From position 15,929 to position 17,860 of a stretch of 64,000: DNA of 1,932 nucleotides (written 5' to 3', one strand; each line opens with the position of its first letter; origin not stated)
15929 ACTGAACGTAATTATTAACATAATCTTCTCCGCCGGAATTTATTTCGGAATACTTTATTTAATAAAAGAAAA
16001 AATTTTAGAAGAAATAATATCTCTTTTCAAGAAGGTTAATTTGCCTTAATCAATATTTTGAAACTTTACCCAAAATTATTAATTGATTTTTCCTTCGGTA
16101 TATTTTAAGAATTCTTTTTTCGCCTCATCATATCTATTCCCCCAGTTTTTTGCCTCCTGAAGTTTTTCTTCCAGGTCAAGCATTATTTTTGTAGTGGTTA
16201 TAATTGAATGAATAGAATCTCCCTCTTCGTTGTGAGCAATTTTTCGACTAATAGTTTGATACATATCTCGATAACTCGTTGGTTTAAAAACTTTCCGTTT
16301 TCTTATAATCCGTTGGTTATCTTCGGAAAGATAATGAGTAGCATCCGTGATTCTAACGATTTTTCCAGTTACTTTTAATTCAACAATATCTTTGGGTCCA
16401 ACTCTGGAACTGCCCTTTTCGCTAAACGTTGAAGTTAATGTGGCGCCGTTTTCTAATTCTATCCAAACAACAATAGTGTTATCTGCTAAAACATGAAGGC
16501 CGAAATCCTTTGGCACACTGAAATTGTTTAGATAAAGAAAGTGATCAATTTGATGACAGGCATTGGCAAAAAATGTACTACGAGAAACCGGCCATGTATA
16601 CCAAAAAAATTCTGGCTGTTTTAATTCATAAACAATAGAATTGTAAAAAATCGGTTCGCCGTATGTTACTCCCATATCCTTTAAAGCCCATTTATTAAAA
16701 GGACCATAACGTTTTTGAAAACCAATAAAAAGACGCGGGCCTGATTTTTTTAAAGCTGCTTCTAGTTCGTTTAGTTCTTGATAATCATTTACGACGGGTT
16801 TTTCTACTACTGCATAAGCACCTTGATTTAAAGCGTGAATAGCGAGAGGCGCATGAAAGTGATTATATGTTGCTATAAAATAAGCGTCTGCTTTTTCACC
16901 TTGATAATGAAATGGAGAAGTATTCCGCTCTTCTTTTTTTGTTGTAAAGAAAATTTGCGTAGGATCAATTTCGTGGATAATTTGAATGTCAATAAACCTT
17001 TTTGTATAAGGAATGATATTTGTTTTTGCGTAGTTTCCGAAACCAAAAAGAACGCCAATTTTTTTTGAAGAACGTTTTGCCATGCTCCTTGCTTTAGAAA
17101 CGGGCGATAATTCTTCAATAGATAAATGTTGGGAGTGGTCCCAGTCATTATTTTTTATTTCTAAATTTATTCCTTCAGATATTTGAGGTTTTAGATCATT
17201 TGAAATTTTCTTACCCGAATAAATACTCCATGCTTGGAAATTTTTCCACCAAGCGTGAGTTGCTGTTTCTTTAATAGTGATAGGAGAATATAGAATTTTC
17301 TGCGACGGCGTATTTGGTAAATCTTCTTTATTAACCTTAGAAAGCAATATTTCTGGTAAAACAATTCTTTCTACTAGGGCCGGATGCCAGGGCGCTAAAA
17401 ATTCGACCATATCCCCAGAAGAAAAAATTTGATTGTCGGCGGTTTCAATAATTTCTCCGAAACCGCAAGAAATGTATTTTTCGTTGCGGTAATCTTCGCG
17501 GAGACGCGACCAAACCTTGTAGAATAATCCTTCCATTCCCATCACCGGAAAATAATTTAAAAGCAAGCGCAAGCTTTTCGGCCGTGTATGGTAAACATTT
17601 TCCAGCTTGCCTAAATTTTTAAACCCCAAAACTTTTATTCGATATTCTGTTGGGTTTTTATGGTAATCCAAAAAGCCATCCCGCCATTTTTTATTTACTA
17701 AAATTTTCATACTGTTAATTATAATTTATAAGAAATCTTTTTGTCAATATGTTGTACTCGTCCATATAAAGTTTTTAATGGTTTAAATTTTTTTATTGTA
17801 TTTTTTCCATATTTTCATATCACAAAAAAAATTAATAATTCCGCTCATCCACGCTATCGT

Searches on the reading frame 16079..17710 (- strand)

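Call 64: search_protein_families(library=pfam, proteins=[window:16079-17710:-], max_evalue=0.0001)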
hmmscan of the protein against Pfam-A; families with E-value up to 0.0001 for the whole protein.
window:16079-17710:- (543 aa): 1 family
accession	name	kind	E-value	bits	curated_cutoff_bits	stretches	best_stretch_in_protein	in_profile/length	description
PF01408.29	GFO_IDH_MocA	-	3.6e-09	37.8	24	1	271-331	58-120/120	Oxidoreductase family, NAD-binding Rossmann fold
